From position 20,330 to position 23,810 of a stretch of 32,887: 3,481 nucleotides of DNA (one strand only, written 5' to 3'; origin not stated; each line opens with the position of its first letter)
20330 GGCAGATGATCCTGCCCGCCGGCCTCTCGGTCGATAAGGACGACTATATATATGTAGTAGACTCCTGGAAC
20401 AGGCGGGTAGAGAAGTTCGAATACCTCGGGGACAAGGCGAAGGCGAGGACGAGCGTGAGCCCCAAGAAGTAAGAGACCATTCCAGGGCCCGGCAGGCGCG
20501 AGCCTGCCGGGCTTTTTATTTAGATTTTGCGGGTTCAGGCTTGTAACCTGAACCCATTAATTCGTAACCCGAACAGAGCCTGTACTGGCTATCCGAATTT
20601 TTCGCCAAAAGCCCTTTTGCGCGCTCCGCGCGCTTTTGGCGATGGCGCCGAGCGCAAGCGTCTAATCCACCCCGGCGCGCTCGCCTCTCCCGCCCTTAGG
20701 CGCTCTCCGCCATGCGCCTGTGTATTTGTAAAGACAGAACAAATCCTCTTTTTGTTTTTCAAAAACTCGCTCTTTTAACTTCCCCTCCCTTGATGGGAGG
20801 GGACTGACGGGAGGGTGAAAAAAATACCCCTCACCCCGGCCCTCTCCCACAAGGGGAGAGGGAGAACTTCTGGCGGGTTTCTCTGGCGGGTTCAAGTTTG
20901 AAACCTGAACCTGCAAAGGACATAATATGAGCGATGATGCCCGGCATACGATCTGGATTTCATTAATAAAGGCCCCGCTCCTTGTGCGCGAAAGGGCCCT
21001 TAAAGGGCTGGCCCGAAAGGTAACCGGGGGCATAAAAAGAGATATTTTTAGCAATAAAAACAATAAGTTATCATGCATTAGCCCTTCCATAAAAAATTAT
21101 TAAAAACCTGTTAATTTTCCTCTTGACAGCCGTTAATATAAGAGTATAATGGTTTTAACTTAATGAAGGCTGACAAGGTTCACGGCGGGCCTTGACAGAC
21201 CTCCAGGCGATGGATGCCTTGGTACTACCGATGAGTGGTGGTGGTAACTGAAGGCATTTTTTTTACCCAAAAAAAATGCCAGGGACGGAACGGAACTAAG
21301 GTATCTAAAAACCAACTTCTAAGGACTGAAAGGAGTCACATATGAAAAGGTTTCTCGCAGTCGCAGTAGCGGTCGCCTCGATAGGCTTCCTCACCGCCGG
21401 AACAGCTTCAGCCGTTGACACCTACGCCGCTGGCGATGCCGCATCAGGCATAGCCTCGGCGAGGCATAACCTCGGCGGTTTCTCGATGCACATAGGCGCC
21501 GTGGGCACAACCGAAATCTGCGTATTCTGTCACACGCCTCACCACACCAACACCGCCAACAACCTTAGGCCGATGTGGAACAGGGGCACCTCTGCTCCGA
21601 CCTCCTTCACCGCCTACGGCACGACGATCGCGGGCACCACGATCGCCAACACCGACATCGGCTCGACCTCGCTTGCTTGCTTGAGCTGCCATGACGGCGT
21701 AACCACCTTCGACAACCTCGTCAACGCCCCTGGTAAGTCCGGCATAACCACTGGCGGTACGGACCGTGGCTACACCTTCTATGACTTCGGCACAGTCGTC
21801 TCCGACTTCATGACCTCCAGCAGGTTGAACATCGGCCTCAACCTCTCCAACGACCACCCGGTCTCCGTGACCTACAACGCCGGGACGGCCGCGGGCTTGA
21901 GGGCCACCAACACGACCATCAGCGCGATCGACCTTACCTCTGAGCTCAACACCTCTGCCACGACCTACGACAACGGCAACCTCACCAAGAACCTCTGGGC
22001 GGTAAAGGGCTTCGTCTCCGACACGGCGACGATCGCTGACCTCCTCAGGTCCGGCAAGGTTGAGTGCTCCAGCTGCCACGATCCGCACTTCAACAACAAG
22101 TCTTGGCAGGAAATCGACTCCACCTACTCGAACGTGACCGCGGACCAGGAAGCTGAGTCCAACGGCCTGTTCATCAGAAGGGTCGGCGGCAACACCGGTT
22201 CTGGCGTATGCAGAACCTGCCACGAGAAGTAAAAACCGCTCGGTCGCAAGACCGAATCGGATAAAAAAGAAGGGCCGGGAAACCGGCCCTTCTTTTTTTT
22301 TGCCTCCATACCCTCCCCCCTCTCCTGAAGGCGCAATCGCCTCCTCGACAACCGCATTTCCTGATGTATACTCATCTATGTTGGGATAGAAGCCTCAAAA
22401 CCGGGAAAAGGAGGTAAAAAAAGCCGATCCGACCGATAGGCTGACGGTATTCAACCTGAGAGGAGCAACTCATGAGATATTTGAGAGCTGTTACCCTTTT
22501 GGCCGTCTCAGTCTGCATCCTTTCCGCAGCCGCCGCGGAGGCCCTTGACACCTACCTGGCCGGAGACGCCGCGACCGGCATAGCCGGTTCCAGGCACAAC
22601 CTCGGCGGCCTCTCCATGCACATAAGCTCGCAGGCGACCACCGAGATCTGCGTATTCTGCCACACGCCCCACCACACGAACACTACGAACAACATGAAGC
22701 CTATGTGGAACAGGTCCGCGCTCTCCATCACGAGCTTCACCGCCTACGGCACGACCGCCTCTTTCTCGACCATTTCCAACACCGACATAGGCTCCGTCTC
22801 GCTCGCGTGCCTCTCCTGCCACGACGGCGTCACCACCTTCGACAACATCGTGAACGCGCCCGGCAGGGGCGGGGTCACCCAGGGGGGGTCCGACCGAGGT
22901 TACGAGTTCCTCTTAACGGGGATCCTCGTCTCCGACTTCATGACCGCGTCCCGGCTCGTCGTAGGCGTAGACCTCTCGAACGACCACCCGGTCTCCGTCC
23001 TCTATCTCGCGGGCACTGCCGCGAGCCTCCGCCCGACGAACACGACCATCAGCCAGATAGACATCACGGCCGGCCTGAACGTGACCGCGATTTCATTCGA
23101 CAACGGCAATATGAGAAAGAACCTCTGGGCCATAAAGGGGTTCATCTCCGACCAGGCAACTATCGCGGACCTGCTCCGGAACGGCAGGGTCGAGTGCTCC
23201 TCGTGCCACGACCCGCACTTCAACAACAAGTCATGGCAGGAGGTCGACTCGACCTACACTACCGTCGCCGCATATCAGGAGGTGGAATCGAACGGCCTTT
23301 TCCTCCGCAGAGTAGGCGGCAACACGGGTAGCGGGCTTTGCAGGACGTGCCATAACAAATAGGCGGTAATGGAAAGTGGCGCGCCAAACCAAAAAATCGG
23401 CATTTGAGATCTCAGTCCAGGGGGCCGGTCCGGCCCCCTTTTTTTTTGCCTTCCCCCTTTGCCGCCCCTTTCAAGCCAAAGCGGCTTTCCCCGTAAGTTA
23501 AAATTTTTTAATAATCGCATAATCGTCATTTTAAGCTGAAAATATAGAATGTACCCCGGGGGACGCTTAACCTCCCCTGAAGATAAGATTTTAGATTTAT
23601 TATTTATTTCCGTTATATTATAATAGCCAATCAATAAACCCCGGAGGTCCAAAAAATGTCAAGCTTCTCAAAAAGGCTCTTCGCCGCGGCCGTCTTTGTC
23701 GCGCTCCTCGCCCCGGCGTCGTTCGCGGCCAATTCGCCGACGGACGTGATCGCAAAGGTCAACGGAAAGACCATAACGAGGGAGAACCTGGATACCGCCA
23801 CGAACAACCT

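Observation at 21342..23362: Tandem, equal-length tetraheme cytochrome paralogs, each a monocistronic unit with its own promoter and strong terminator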

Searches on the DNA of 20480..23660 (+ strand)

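Call 29: search_rna_families(source=window, start=20480, end=23660, threshold=evalue, max_evalue=10, show_alignments=2)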
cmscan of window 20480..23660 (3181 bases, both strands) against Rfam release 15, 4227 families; matches with E-value up to 10: 27.
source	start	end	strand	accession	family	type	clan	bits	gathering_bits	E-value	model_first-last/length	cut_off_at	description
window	20782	20862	-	RF00991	mir-599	Gene; miRNA;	-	25.2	94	0.023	1-88/88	no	mir-599 microRNA precursor family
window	22249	22312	-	RF02621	BSnc120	Gene; sRNA;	-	24.7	114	0.015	1-88/88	no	Brucella sRNA 120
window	22263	22370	-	RF00166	PrrB_RsmZ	Gene; sRNA;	CL00106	24.6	44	0.0062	1-133/133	no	PrrB/RsmZ RNA family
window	22260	22302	+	RF03778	mir-483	Gene; miRNA;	-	24.2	60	0.23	1-75/75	no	mir-483 microRNA precursor family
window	20783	20860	+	RF01012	mir-628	Gene; miRNA;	-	22.9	75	0.094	1-77/77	no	mir-628 microRNA precursor family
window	20764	20864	+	RF02814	Sso133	Gene; sRNA;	-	22.9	44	0.25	1-73/73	no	Sulfolobus sRNA133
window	20480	20520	+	RF02235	asX1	Gene; sRNA;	-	22.8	70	2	73-115/115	5'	Xanthomonadaceae sRNA asX1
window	22227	22302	+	RF02029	sraA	Gene; sRNA;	-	21.8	56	3.7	1-95/95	no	sraA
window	20480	20520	+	RF00110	RybB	Gene; sRNA;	-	21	40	0.42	26-79/79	5'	RybB RNA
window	22261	22299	+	RF04245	MIR169_7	Gene; miRNA;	CL00098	20.3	44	2.6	1-85/85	no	MIR169_7 microRNA precursor family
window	20770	20867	+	RF03627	mir-9168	Gene; miRNA;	-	19.7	100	1.9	1-95/95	no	mir-9168 microRNA precursor family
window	22259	22301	-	RF03778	mir-483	Gene; miRNA;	-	19.7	60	2.7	1-75/75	no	mir-483 microRNA precursor family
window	21314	21343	+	RF02990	gut-2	Gene; sRNA;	-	19.4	39.8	0.52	1-48/48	no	gut-2 RNA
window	20776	20865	+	RF04087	MIR5565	Gene; miRNA;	-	19.3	80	1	1-109/109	no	MIR5565 microRNA precursor family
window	22884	22934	-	RF02804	PyrR206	Gene; snRNA; snoRNA; HACA-box;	-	19.2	46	3.6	1-53/60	no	Pyrobaculum sRNA 206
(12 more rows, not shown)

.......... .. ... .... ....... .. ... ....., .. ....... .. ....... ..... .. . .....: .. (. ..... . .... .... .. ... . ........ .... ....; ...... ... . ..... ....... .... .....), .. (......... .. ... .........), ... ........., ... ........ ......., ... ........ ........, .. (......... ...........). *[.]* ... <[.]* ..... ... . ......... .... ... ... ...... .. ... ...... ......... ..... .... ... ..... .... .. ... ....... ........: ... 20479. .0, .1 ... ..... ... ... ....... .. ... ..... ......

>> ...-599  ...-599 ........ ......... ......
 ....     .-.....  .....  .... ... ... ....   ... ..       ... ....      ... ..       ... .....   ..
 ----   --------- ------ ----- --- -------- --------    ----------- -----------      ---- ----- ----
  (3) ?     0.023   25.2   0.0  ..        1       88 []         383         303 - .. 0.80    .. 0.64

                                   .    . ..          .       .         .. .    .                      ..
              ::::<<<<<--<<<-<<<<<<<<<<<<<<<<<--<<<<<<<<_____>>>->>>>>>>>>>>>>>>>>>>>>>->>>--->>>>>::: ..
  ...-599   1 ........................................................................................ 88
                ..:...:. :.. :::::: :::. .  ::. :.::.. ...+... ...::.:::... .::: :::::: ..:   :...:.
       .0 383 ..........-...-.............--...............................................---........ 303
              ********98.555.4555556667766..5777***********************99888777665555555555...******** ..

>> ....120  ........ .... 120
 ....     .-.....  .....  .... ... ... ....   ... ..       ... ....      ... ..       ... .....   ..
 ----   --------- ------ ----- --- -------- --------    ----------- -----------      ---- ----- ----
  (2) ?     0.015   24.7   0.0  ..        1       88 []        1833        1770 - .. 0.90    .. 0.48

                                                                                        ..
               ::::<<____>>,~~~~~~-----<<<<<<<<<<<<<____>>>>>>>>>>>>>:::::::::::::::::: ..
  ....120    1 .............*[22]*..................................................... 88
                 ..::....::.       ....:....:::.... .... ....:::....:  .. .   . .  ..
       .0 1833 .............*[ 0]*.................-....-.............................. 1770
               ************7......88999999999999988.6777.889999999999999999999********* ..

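Call 75: build_rna_model(alignment_id=A6)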
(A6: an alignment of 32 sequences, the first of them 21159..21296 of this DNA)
Model R1 built from alignment A6 (32 sequences, 199 columns); structure: RNAalifold consensus.
model positions 135; base pairs 17; branch points 1; effective number of sequences 8.34; information 0.59 bits per position. Calibrated on 0.2 Mb of random sequence (short: E-values are rough).
structure used (alignment columns):
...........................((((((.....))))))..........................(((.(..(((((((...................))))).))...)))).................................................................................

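Call 76: search_with_rna_model(model_id=R1, sources=[window, L001, L002, L003, L004, L005, L006, L007, L008, L009, L010, L011, L012, L013, L014, L015, L016, L017, L018, L019, L020, L021, L022, L023, L024, L025, L026, L027, L028, L029, L030, L031, L032, L033, L034, L035, L036, L037, L038, L039, L040, L041, L042, L043, L044, L045, L046, L047, L048, L049, L050, L051, L052, L053, L054, L055, L056, L057, L058, L059, L060, L061], max_evalue=0.1, make_alignment=true)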
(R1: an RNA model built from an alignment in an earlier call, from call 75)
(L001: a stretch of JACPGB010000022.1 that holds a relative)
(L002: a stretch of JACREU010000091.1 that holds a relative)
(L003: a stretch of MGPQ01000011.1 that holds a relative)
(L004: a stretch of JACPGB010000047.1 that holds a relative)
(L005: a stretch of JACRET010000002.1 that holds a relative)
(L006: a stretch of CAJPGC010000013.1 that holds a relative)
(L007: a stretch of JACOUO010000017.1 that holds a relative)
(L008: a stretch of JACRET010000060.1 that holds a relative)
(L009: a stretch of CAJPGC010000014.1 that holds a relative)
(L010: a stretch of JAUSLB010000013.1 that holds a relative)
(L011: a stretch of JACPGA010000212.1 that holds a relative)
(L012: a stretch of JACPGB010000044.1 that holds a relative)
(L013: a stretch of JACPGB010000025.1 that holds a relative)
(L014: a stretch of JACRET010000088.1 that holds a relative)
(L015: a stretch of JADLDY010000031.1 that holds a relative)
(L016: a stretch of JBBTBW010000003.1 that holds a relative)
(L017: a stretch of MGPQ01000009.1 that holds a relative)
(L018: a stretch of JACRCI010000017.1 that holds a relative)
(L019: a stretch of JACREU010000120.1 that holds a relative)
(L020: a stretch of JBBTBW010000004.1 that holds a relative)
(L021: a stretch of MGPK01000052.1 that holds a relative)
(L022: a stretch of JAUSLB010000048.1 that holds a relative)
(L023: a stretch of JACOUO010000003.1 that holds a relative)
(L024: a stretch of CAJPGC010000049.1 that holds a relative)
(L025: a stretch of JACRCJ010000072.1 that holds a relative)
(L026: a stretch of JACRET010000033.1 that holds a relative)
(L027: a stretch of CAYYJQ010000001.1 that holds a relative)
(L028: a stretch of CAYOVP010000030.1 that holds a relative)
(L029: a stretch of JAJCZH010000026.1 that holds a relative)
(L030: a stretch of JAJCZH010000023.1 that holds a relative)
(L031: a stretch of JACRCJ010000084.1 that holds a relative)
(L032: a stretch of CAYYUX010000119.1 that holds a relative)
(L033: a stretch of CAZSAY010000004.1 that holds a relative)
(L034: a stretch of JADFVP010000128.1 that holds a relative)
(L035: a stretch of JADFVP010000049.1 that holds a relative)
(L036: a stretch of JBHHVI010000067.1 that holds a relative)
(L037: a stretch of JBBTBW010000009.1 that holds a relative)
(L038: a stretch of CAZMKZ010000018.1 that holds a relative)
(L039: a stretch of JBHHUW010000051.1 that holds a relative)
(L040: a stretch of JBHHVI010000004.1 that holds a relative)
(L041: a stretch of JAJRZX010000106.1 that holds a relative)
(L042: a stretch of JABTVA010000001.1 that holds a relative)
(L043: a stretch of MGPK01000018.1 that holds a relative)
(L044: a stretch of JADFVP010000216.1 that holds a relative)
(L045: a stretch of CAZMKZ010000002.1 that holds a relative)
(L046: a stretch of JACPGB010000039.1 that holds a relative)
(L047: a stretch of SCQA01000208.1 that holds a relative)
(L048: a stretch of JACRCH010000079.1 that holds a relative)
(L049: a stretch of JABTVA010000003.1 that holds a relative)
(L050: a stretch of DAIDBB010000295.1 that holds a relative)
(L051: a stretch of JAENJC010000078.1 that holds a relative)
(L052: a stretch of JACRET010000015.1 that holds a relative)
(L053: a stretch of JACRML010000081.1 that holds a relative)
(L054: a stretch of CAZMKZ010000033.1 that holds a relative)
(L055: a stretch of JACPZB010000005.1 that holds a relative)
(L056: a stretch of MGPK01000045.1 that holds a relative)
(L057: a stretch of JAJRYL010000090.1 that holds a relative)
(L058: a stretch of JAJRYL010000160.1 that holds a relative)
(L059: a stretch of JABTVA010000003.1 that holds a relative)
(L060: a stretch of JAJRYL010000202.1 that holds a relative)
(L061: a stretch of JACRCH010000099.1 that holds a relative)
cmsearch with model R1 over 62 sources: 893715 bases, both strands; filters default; matches with E-value up to 0.1: 55.
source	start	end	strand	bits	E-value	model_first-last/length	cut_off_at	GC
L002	9819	9954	+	106.2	7.5e-22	1-135/135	no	0.49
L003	9549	9684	+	106.2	7.5e-22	1-135/135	no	0.49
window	21159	21294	+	106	8.2e-22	1-135/135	no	0.51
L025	240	375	+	104.3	2.1e-21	1-135/135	no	0.48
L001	9814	9949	+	103.1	4.1e-21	1-135/135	no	0.51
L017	50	174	+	100.1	2.1e-20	1-135/135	no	0.45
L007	9824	9960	+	98.3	5.7e-20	1-135/135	no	0.47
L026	9876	10000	+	98.2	6e-20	1-135/135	no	0.44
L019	9878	10002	+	97.4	9e-20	1-135/135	no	0.44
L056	9818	9955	+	95.1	3.3e-19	1-135/135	no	0.49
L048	9822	9957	+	94.9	3.6e-19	1-135/135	no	0.55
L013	9875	10000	+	93.6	7.2e-19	1-135/135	no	0.45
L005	9696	9826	+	93.1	9.8e-19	1-135/135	no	0.45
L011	1667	1804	+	92.7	1.2e-18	1-135/135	no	0.49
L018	336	462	+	92.2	1.6e-18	1-135/135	no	0.47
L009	9819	9956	+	92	1.8e-18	1-135/135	no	0.49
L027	9829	9965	+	91.9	1.9e-18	1-135/135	no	0.45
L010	3494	3655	+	91.8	2e-18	1-135/135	no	0.47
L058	2475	2610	+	90.9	3.2e-18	1-135/135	no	0.47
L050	2197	2335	+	90.6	3.8e-18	1-135/135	no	0.48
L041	9839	9975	+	88.3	1.4e-17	1-135/135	no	0.45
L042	9843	9991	+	86.6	3.4e-17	1-135/135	no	0.52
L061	7480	7623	+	84.8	8.9e-17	1-135/135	no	0.4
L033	9842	9978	+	84.2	1.2e-16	1-135/135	no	0.5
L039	6798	6933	+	82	4.1e-16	1-135/135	no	0.51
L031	5641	5789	+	81.8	4.7e-16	1-135/135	no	0.43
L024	7469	7591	+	80.4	1e-15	1-135/135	no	0.49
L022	1133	1257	+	76.2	1e-14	1-135/135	no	0.46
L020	9792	9928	+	75.5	1.5e-14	1-135/135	no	0.46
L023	9863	9989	+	74.9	2.1e-14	1-135/135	no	0.39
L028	3335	3469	+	74.8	2.1e-14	1-135/135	no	0.51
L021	9866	9995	+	70.9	1.8e-13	1-135/135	no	0.51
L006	9648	9791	+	66.7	1.8e-12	1-135/135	no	0.47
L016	9829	9979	+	64.4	6.5e-12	1-135/135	no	0.5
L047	2811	2951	+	64.1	7.5e-12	1-135/135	no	0.47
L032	141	290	+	63.7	9.5e-12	1-135/135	no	0.45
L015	5307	5466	+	51.7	6.7e-09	1-135/135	no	0.5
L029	9847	9931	+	51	9.9e-09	18-112/135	no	0.49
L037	9824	9996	+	50.3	1.4e-08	1-135/135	no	0.44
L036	2336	2482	+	49.9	1.8e-08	1-135/135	no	0.41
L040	9799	9923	+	48.7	3.4e-08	1-135/135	no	0.4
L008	9860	10008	+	48.1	4.9e-08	1-135/135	no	0.44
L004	9870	10011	+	47.1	8.4e-08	1-135/135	no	0.45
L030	9719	9850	+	46.1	1.4e-07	1-135/135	no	0.51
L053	9492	9652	+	42.7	9.2e-07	1-135/135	no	0.42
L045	9827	9954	+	41.8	1.5e-06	1-135/135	no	0.48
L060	5897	6020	+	40.5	3e-06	1-135/135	no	0.45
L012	9782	9906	+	40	4e-06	1-135/135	no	0.45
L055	251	417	+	40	4.2e-06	1-135/135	no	0.42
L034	8373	8503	+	38.2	1.1e-05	1-135/135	no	0.4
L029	11310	11434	+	38.1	1.2e-05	1-135/135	no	0.46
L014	6856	6990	+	33.3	0.00016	1-135/135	no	0.5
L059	2600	2687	-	31.1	0.00054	18-107/135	no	0.53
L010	4769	4910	+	29.5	0.0013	1-135/135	no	0.55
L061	7535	7574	-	21.5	0.099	56-96/135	no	0.47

Alignment A7: 55 matches aligned to the model, 229 columns, each read 5' to 3' on its own strand. Consensus structure (alignment columns), stored with it:
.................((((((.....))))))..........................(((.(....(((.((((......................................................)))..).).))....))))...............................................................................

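Call 81: search_with_rna_model(model_id=R1, sources=[L062, L063, L064], max_evalue=1, show_alignments=2)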
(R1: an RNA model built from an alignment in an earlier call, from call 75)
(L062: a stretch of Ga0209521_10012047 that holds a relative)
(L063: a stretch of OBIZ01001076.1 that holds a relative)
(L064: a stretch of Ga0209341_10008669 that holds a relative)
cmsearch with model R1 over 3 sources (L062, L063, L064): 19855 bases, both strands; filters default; matches with E-value up to 1: 4.
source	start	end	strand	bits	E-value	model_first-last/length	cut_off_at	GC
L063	26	163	-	88.9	2.2e-19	1-135/135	no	0.38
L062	3810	3913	-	35.5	1.1e-06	18-114/135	no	0.52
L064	1876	1979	-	35.5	1.1e-06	18-114/135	no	0.52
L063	67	107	+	16.3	0.039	56-96/135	no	0.46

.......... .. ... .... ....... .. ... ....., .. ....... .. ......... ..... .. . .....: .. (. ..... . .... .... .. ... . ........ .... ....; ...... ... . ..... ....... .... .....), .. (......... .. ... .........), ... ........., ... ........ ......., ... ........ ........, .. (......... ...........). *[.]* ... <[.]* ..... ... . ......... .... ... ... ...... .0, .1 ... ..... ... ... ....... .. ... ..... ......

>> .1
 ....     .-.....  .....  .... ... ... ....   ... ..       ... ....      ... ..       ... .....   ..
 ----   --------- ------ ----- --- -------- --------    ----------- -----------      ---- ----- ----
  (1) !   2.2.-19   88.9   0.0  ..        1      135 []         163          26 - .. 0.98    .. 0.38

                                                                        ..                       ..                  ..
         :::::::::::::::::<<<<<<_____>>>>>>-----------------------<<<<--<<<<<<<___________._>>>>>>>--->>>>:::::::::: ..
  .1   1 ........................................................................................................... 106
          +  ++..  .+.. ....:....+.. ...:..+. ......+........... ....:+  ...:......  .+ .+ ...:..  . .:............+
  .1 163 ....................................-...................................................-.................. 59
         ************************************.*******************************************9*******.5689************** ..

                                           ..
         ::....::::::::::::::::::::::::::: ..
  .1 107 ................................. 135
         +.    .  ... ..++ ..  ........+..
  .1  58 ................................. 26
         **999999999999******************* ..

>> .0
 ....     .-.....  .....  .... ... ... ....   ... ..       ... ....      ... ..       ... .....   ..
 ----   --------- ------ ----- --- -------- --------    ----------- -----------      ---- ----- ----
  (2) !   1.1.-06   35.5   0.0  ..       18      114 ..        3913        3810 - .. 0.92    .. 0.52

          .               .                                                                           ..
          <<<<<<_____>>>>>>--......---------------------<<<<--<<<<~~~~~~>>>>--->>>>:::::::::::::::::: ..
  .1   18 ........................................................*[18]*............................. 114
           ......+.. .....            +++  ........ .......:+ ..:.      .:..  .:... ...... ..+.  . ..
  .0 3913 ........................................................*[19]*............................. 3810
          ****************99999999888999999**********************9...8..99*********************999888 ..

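Call 82: search_with_rna_model(model_id=R1, source=window, filters=off, max_evalue=10)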
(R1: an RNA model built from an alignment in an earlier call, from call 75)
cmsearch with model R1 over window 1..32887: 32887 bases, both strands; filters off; matches with E-value up to 10: 8.
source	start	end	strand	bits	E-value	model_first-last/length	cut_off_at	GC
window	21159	21294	+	106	3e-23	1-135/135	no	0.51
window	21238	21322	-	14.1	0.21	1-135/135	no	0.39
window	9696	9753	+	11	1.2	1-135/135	no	0.34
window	1286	1365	-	8.8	3.9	1-135/135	no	0.28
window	9696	9761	-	8.7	4.2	1-135/135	no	0.3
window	1335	1454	+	8.4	4.9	1-135/135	no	0.45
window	21024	21118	-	7.9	6.2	1-135/135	no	0.27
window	20723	20786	+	7.6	7.5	1-135/135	no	0.31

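Call 95: search_rna_families(sources=[L010, L011, L017, L018, L022, L025, L032, L047, L050, L058, L063], threshold=evalue, max_evalue=1)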
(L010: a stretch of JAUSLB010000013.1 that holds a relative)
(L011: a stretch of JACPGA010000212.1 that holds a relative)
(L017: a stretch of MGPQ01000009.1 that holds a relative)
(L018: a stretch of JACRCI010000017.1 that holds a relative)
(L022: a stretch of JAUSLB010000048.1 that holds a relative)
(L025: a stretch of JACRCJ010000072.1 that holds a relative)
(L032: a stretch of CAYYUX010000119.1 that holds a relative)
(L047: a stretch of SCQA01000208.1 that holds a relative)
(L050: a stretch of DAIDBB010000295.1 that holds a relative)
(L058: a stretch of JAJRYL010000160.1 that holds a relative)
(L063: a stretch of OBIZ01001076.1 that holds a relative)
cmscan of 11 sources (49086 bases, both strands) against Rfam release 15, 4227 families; matches with E-value up to 1: 3.
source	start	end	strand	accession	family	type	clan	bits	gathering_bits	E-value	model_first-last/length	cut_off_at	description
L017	2626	2692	+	RF01772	rnk_pseudo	Cis-reg; leader;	-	30.7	55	0.24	1-108/108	no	Pseudomonas rnk leader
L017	2553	2707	+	RF02225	sX6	Gene; sRNA;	-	22.7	40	0.064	1-342/342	no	Proteobacterial sRNA sX6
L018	2630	2788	+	RF00018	CsrB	Gene; sRNA;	CL00106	17.7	71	0.68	1-356/356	no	CsrB/RsmB RNA family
